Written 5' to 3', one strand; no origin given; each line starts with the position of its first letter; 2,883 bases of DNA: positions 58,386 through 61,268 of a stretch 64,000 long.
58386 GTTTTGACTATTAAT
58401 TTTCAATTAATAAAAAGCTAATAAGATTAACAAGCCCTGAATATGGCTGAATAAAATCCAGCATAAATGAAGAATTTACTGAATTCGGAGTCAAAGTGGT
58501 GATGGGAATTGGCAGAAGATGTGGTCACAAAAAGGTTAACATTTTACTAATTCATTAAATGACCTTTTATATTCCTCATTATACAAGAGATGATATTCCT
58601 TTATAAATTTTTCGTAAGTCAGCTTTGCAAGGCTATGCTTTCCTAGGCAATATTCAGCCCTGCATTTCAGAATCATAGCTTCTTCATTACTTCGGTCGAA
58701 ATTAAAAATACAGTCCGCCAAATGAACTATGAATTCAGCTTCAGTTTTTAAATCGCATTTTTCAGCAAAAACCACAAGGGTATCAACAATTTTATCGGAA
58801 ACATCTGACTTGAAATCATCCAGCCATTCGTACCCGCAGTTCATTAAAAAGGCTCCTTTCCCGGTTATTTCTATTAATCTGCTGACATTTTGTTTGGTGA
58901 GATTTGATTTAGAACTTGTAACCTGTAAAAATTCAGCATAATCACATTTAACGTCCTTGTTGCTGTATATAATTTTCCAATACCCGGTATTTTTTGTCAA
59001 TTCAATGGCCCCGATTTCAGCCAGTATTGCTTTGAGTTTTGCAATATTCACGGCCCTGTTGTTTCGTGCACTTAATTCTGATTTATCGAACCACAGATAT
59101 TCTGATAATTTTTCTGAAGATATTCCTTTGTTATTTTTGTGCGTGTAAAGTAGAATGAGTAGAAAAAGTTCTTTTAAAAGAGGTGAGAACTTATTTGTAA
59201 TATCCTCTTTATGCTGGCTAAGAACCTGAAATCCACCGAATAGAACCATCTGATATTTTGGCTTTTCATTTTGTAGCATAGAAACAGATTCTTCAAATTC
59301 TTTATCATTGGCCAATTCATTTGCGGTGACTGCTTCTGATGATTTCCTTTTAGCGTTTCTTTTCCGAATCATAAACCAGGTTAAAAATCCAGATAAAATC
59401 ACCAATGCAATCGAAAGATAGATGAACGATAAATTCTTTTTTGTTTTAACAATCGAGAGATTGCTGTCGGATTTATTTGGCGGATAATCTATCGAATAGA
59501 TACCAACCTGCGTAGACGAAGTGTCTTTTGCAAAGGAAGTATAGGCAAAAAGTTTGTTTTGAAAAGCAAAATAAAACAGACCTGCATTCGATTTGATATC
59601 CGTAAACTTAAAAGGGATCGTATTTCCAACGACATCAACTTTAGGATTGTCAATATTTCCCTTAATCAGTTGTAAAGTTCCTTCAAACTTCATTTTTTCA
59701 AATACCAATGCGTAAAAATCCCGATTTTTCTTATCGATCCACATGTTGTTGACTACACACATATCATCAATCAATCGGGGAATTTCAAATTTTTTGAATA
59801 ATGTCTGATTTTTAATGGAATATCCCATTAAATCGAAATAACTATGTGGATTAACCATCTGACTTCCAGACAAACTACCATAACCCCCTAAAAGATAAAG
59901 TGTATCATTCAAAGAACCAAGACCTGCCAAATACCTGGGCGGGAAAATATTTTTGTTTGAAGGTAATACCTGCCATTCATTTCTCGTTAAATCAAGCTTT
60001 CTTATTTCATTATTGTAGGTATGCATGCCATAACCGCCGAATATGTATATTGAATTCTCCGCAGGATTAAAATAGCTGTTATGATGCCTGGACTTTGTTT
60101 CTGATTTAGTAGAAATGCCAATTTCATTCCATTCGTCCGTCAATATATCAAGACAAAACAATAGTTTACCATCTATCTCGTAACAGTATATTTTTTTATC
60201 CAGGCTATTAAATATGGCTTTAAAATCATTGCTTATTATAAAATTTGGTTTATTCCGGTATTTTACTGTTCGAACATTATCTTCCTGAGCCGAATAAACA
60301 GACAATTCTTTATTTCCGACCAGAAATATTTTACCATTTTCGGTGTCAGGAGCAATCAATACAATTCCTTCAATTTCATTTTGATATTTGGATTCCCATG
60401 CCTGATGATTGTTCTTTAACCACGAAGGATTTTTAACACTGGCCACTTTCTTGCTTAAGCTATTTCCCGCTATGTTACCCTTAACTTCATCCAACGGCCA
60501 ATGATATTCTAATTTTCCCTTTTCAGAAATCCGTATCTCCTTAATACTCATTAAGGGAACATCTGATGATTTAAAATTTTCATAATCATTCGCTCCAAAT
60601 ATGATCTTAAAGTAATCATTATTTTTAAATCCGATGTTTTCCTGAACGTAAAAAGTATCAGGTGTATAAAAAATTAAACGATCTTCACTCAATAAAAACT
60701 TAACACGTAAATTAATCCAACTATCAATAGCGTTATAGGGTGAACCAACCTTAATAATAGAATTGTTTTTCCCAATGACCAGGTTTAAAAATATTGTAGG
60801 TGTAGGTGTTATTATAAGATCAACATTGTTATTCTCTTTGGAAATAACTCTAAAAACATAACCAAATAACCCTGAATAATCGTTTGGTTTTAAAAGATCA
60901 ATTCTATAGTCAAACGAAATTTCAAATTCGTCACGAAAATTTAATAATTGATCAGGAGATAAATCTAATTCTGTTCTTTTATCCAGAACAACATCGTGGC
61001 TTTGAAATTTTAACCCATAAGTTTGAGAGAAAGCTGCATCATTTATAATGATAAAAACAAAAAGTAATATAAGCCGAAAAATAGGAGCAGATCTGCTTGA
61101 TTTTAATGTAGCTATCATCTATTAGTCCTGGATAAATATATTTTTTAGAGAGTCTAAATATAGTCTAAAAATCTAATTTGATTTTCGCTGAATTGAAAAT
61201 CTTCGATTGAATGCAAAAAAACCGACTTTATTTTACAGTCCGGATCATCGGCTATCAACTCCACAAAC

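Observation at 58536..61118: Reversed-topology membrane-bound SARP/BTAD-like regulator with LamG and Kelch sensor as the sole regulator of a 61-kb PUL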

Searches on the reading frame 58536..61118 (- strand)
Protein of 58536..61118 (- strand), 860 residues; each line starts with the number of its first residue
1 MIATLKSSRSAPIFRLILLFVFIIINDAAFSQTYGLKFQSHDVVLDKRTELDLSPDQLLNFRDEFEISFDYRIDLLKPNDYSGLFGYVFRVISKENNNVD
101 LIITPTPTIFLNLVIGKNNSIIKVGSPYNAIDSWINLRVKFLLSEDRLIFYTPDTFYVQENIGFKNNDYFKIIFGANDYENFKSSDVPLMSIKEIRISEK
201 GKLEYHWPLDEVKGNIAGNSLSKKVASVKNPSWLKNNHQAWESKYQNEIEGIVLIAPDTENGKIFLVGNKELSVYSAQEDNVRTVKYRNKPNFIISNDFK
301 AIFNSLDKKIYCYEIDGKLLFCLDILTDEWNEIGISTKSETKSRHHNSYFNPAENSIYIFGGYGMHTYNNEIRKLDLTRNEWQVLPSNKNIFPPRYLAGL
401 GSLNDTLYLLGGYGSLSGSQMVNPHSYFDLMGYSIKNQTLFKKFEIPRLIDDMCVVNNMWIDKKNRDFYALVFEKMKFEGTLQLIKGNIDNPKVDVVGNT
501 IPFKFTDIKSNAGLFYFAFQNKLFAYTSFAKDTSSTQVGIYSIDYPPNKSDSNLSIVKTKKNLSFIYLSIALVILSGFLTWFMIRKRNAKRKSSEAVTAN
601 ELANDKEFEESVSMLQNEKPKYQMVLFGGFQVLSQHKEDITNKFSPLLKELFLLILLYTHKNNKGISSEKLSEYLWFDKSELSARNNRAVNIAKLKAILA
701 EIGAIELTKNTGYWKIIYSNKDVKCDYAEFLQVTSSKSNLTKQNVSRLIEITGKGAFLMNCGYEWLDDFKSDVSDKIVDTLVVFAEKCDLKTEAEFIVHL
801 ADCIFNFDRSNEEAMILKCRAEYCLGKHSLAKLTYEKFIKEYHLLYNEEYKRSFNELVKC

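Call 3: search_protein_families(library=pfam, proteins=[window:58536-61118:-], max_evalue=10)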
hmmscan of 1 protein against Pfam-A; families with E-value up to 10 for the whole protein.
window:58536-61118:- (860 aa): 10 families
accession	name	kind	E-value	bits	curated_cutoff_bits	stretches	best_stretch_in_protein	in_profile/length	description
PF24681.1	Kelch_KLHDC2_KLHL20_DRC7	-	4.5e-15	56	50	1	320-461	28-168/221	KLHDC2/KLHL20/DRC7 Kelch-repeats domain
PF24981.1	Beta-prop_ATRN-LZTR1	-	8.9e-10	38.7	50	1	322-439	127-247/289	Attractin/LZTR1 beta-propeller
PF01344.31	Kelch_1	-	1.2e-09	37.9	20.1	2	355-387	12-44/46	Kelch motif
PF13415.12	Kelch_3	-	1.6e-06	28.6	22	1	355-398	2-43/48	Galactose oxidase, central domain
PF13964.12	Kelch_6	-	4.7e-06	26.9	25.3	1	345-388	3-46/50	Kelch motif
PF13418.12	Kelch_4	-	1.5e-05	25.3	21.6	1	354-386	12-45/49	Galactose oxidase, central domain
PF07646.21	Kelch_2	-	0.00075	19.8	21.3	1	355-386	12-45/48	Kelch motif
PF25210.1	Kelch_FKB95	-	0.00082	19.5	70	2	342-418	31-103/268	FKB95, Kelch-repeats domain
PF23248.1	KH_PARP14_2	-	0.054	13.8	27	1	237-271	9-46/72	PARP14, second type I KH domain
PF13038.11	DUF3899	-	0.062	14.1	23.4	1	569-630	16-78/88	Domain of unknown function (DUF3899)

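Call 4: search_protein_families(library=ncbifam, proteins=[window:58536-61118:-], max_evalue=10)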
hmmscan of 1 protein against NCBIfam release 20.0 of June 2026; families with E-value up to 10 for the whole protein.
window:58536-61118:- (860 aa): 2 families
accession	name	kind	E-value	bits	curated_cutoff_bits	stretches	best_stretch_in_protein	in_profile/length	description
TIGR04561.1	membra_charge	hypoth_equivalog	0.014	15.5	30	1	565-618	19-70/82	TIGR04561 family membrane protein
TIGR00897.2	2A0118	subfamily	0.22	10.4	375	1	512-619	138-222/401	RbtT/DalT/CsbX family MFS transporter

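Call 6: find_homologous_proteins(query=window:58536-61118:-)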
Query window:58536-61118:- (860 aa): 506 proteins with E <= 0.001 among 8000 candidates; the best 120 are listed.
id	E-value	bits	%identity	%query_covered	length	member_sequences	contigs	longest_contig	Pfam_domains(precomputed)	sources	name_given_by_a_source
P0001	0.0e+0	1943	100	100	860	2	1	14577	PF24681.2,PF13415.13,PF24981.2,PF01344.32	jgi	-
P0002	0.0e+0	1693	86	100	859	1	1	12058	PF24681.2,PF13415.13,PF24981.2,PF01344.32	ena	-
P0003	0.0e+0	1686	86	100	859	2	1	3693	PF24681.2,PF13415.13,PF24981.2,PF01344.32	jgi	-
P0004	0.0e+0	1681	85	100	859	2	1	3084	PF24681.2,PF13415.13,PF24981.2,PF01344.32,PF25210.2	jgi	jgi:DNA-binding SARP family transcriptional activator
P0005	0.0e+0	1679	86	99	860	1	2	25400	PF24681.2,PF13415.13,PF24981.2,PF01344.32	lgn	-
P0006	0.0e+0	1665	85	100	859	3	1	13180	PF24681.2,PF13415.13,PF24981.2,PF01344.32,PF25210.2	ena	-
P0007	0.0e+0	1627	82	100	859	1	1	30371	PF24681.2,PF13415.13,PF24981.2,PF01344.32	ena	-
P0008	0.0e+0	1611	83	97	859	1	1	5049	PF24681.2,PF13415.13,PF24981.2,PF01344.32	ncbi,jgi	-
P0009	0.0e+0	1611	82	100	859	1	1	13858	PF24681.2,PF13415.13,PF24981.2,PF01344.32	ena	-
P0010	0.0e+0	1601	82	100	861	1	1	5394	PF24681.2,PF13415.13,PF24981.2,PF01344.32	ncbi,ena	-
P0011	0.0e+0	1601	81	100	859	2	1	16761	PF24681.2,PF13415.13,PF24981.2,PF01344.32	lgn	-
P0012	0.0e+0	1600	81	100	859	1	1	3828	PF24681.2,PF13415.13,PF24981.2,PF01344.32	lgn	-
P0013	0.0e+0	1565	79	100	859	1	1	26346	PF24681.2,PF13415.13,PF24981.2,PF01344.32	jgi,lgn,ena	-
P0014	0.0e+0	1559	81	97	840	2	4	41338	PF24681.2,PF13415.13,PF24981.2,PF01344.32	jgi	-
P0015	0.0e+0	1553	79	100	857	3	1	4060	PF24681.2,PF13415.13,PF24981.2,PF01344.32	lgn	-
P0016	0.0e+0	1544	80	97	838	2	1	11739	PF24681.2,PF13415.13,PF24981.2,PF01344.32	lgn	-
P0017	0.0e+0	1542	78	99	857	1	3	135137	PF24681.2,PF13415.13,PF24981.2,PF01344.32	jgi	jgi:DNA-binding SARP family transcriptional activator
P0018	0.0e+0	1533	78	100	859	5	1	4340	PF24681.2,PF13415.13,PF24981.2,PF01344.32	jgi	-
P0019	0.0e+0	1530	77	99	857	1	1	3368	PF24681.2,PF13415.13,PF24981.2,PF01344.32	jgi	jgi:two-component SAPR family response regulator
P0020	0.0e+0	1529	78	100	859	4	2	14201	PF24681.2,PF13415.13,PF24981.2,PF01344.32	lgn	-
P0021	0.0e+0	1529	78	100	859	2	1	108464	PF24681.2,PF13415.13,PF24981.2,PF01344.32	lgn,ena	-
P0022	0.0e+0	1482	75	100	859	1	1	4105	PF24681.2,PF13415.13,PF24981.2,PF01344.32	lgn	-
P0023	0.0e+0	1474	76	99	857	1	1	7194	PF24681.2,PF13415.13,PF01344.32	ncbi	-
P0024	0.0e+0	1465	74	100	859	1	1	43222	PF24681.2,PF13415.13,PF24981.2,PF01344.32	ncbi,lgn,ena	-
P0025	0.0e+0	1465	75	98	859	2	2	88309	PF07646.22,PF24681.2,PF13415.13,PF24981.2,PF01344.32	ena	-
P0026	0.0e+0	1460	76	100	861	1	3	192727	PF07646.22,PF24681.2,PF13415.13,PF24981.2,PF01344.32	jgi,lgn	jgi:DNA-binding SARP family transcriptional activator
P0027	0.0e+0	1449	74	100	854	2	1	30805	PF24681.2,PF13415.13,PF24981.2,PF01344.32,PF25210.2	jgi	jgi:DNA-binding SARP family transcriptional activator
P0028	0.0e+0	1444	74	99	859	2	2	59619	PF24681.2,PF13415.13,PF24981.2,PF01344.32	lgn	-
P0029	0.0e+0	1440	73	100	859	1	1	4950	PF24681.2,PF13415.13,PF24981.2,PF01344.32,PF25210.2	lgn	-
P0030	0.0e+0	1422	71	100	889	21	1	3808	PF24681.2,PF13415.13,PF24981.2,PF01344.32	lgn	-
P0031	0.0e+0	1413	71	100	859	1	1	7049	PF24681.2,PF13415.13,PF24981.2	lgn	-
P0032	0.0e+0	1369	71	100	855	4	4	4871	PF24681.2,PF13415.13,PF24981.2,PF01344.32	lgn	-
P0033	0.0e+0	1360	72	97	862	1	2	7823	PF24681.2,PF13415.13,PF24981.2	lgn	-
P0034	0.0e+0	1348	71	99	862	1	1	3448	PF24681.2,PF13415.13,PF24981.2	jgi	jgi:two-component SAPR family response regulator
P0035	0.0e+0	1336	68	99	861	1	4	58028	PF24681.2,PF13415.13,PF24981.2,PF01344.32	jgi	jgi:two-component SAPR family response regulator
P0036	0.0e+0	1308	67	99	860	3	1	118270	PF24681.2,PF13415.13,PF24981.2,PF01344.32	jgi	jgi:DNA-binding SARP family transcriptional activator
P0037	0.0e+0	1297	67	98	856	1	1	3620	PF24681.2,PF13415.13,PF24981.2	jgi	-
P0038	0.0e+0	1281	67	98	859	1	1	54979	PF07646.22,PF24681.2,PF13415.13,PF24981.2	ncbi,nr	ncbi:MAG: hypothetical protein NT144_09715 [Bacteroidia bacterium]|nr:hypothetical protein [Bacteroi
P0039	0.0e+0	1275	66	99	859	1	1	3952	PF07646.22,PF24681.2,PF13415.13,PF24981.2,PF01344.32,PF25210.2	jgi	jgi:two-component SAPR family response regulator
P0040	0.0e+0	1257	64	99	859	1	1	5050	PF07646.22,PF24681.2,PF13415.13,PF24981.2,PF01344.32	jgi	-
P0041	0.0e+0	1245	67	97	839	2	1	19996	PF24681.2,PF13415.13,PF24981.2,PF01344.32,PF25210.2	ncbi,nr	ncbi:MAG TPA: kelch repeat-containing protein [Bacteroidales bacterium]|nr:kelch repeat-containing p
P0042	0.0e+0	1231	65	99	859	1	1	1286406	PF07646.22,PF24681.2,PF13415.13,PF24981.2,PF01344.32,PF25210.2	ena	-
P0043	0.0e+0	1219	64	98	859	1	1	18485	PF24681.2,PF13415.13,PF24981.2,PF01344.32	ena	-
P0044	0.0e+0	1208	63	100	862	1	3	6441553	PF24681.2,PF13415.13,PF24981.2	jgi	jgi:two-component SAPR family response regulator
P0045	0.0e+0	1202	62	99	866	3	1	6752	PF24681.2,PF13415.13,PF24981.2,PF01344.32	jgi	-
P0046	0.0e+0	1178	69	88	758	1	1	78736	PF24681.2,PF13415.13,PF24981.2,PF01344.32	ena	-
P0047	0.0e+0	1141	59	100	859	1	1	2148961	PF24681.2,PF13415.13,PF24981.2,PF01344.32,PF25210.2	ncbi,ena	-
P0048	0.0e+0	1135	61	98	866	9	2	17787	PF24681.2,PF13415.13,PF24981.2,PF01344.32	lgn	-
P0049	0.0e+0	1130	59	98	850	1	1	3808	PF24681.2,PF13415.13,PF24981.2,PF01344.32,PF25210.2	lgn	-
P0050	0.0e+0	1114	58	98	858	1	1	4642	PF24681.2,PF13415.13,PF24981.2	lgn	-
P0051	0.0e+0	1111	57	97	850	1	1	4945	PF24681.2,PF13415.13,PF24981.2,PF01344.32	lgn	-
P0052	0.0e+0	1108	58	96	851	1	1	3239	PF24681.2,PF13415.13,PF24981.2,PF01344.32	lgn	-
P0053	0.0e+0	1093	58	97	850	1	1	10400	PF24681.2,PF13415.13,PF24981.2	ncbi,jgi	-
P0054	0.0e+0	1093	56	99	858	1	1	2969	PF24681.2,PF13415.13,PF24981.2,PF01344.32,PF25210.2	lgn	-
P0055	0.0e+0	1090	57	98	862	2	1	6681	PF24681.2,PF13415.13,PF24981.2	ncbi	-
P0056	0.0e+0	1087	58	97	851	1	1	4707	PF24681.2,PF13415.13,PF24981.2,PF01344.32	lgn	-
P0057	0.0e+0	1085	58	97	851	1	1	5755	PF24681.2,PF13415.13,PF24981.2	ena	-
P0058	0.0e+0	1081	56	98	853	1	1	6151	PF24681.2,PF13415.13,PF24981.2,PF01344.32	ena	-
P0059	0.0e+0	1074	55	97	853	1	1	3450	PF24681.2,PF13415.13,PF24981.2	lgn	-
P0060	0.0e+0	1072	57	97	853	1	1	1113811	PF24681.2,PF13415.13,PF24981.2,PF01344.32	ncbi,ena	-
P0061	0.0e+0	1072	56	98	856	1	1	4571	PF24681.2,PF13415.13,PF24981.2,PF01344.32,PF25210.2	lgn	-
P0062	0.0e+0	1070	56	98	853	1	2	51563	PF24681.2,PF13415.13,PF24981.2,PF01344.32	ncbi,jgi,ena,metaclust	metaclust:\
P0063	0.0e+0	1067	56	98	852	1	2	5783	PF24681.2,PF13415.13,PF24981.2,PF01344.32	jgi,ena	-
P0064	0.0e+0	1066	56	97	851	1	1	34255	PF24681.2,PF13415.13,PF24981.2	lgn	-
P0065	0.0e+0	1066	57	98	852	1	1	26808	PF24681.2,PF13415.13,PF24981.2,PF01344.32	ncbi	-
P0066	0.0e+0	1064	56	98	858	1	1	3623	PF24681.2,PF13415.13,PF24981.2,PF25210.2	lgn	-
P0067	0.0e+0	1064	56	98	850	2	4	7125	PF24681.2,PF13415.13,PF24981.2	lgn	-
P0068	0.0e+0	1063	56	98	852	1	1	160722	PF24681.2,PF13415.13,PF24981.2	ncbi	-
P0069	0.0e+0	1063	57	97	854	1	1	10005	PF24681.2,PF13415.13,PF24981.2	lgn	-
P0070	0.0e+0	1062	57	96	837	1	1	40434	PF24681.2,PF13415.13,PF24981.2,PF01344.32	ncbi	-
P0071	0.0e+0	1060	56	98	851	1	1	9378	PF24681.2,PF13415.13,PF24981.2,PF01344.32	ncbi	-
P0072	0.0e+0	1059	56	98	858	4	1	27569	PF07646.22,PF24681.2,PF13415.13,PF24981.2,PF01344.32,PF25210.2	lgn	-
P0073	0.0e+0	1057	57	97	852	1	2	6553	PF24681.2,PF13415.13,PF24981.2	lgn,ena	-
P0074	0.0e+0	1053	55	99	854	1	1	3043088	PF24681.2,PF13415.13,PF24981.2,PF01344.32,PF25210.2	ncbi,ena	-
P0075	0.0e+0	1052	56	98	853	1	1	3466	PF24681.2,PF13415.13,PF24981.2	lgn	-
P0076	0.0e+0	1051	56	98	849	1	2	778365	PF24681.2,PF13415.13,PF24981.2,PF01344.32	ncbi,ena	-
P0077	0.0e+0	1050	56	98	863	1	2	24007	PF24681.2,PF13415.13,PF24981.2,PF01344.32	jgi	jgi:DNA-binding SARP family transcriptional activator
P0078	0.0e+0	1050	56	96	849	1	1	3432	PF24681.2,PF13415.13,PF24981.2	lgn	-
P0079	0.0e+0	1050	57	97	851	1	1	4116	PF24681.2,PF13415.13,PF24981.2,PF01344.32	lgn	-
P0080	0.0e+0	1049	56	96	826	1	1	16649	PF24681.2,PF13415.13,PF24981.2,PF01344.32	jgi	jgi:DNA-binding SARP family transcriptional activator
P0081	0.0e+0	1049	55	98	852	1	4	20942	PF24681.2,PF13415.13,PF24981.2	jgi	jgi:DNA-binding SARP family transcriptional activator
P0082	0.0e+0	1049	55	99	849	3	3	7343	PF24681.2,PF13415.13,PF24981.2,PF01344.32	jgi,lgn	jgi:two-component SAPR family response regulator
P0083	0.0e+0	1047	56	97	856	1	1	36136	PF07646.22,PF24681.2,PF13415.13,PF24981.2,PF01344.32,PF25210.2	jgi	-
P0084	0.0e+0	1047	54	97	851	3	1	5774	PF24681.2,PF13415.13,PF24981.2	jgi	jgi:DNA-binding SARP family transcriptional activator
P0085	0.0e+0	1046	55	98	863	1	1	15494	PF24681.2,PF13415.13,PF24981.2,PF01344.32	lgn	-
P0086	0.0e+0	1045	55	97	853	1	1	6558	PF24681.2,PF13415.13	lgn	-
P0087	0.0e+0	1044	55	100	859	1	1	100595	PF24681.2,PF13415.13,PF24981.2,PF01344.32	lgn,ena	-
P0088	0.0e+0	1044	56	98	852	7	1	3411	PF24681.2,PF13415.13,PF24981.2,PF01344.32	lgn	-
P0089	0.0e+0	1044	54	97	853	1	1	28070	PF24681.2,PF13415.13,PF24981.2,PF01344.32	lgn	-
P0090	0.0e+0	1044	56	98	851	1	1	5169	PF24681.2,PF13415.13,PF24981.2,PF01344.32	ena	-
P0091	0.0e+0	1038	55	98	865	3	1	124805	PF24681.2,PF13415.13,PF24981.2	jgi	jgi:DNA-binding SARP family transcriptional activator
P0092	0.0e+0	1038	54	98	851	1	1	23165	PF24681.2,PF13415.13,PF24981.2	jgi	-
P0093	0.0e+0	1036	56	96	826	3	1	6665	PF24681.2,PF13415.13,PF24981.2,PF01344.32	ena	-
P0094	0.0e+0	1035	54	98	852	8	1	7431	PF24681.2,PF13415.13,PF24981.2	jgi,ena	jgi:DNA-binding SARP family transcriptional activator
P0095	0.0e+0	1034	55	98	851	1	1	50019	PF24681.2,PF13415.13,PF24981.2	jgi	jgi:two-component SAPR family response regulator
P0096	0.0e+0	1033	55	98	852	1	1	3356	PF24681.2,PF13415.13,PF24981.2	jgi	-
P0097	0.0e+0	1030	55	98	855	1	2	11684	PF24681.2,PF13415.13,PF24981.2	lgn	-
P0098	0.0e+0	1030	54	98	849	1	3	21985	PF24681.2,PF13415.13,PF24981.2,PF01344.32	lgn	-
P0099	0.0e+0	1029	56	98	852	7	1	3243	PF24681.2,PF13415.13,PF24981.2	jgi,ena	-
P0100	0.0e+0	1029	53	98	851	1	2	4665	PF24681.2,PF13415.13,PF24981.2,PF01344.32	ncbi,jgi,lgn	-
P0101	0.0e+0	1027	55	98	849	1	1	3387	PF24681.2,PF13415.13,PF24981.2,PF01344.32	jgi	jgi:two-component SAPR family response regulator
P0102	0.0e+0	1027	55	97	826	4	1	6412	PF24681.2,PF13415.13,PF24981.2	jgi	jgi:two-component SAPR family response regulator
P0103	0.0e+0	1025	53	98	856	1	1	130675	PF07646.22,PF24681.2,PF13415.13,PF24981.2,PF01344.32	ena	-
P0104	0.0e+0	1025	55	96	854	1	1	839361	PF24681.2,PF13415.13,PF24981.2,PF01344.32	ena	-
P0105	0.0e+0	1022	54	97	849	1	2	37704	PF24681.2,PF13415.13,PF24981.2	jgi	jgi:DNA-binding SARP family transcriptional activator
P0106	0.0e+0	1022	55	98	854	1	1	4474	PF24681.2,PF13415.13,PF24981.2,PF01344.32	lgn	-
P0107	0.0e+0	1019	55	98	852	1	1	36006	PF24681.2,PF13415.13,PF24981.2,PF01344.32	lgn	-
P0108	0.0e+0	1018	54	98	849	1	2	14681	PF24681.2,PF13415.13,PF24981.2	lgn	-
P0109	0.0e+0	1018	53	99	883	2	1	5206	PF24681.2,PF13415.13,PF24981.2,PF01344.32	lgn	-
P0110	0.0e+0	1016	55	95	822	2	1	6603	PF24681.2,PF13415.13,PF24981.2,PF01344.32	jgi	-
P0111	0.0e+0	1015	54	98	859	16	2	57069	PF24681.2,PF13415.13,PF24981.2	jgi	jgi:two-component SAPR family response regulator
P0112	0.0e+0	1015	54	98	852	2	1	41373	PF24681.2,PF13415.13,PF24981.2,PF01344.32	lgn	-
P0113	0.0e+0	1013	53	98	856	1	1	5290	PF24681.2,PF13415.13,PF24981.2,PF01344.32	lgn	-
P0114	1.5e-298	1011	53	97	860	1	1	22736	PF24681.2,PF13415.13,PF24981.2,PF01344.32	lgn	-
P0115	1.6e-298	1011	54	97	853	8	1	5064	PF24681.2,PF13415.13,PF24981.2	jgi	-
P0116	1.7e-298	1011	54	97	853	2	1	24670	PF24681.2,PF13415.13,PF24981.2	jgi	jgi:two-component SAPR family response regulator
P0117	1.7e-298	1011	55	98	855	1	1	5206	PF24681.2,PF13415.13,PF24981.2,PF01344.32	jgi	jgi:two-component SAPR family response regulator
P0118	2.7e-298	1010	51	100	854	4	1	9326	PF24681.2,PF13415.13,PF24981.2,PF01344.32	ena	-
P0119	3.9e-298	1009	54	98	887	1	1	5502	PF24681.2,PF13415.13,PF24981.2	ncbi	-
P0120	5.6e-297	1006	54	98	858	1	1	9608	PF24681.2,PF13415.13,PF24981.2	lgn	-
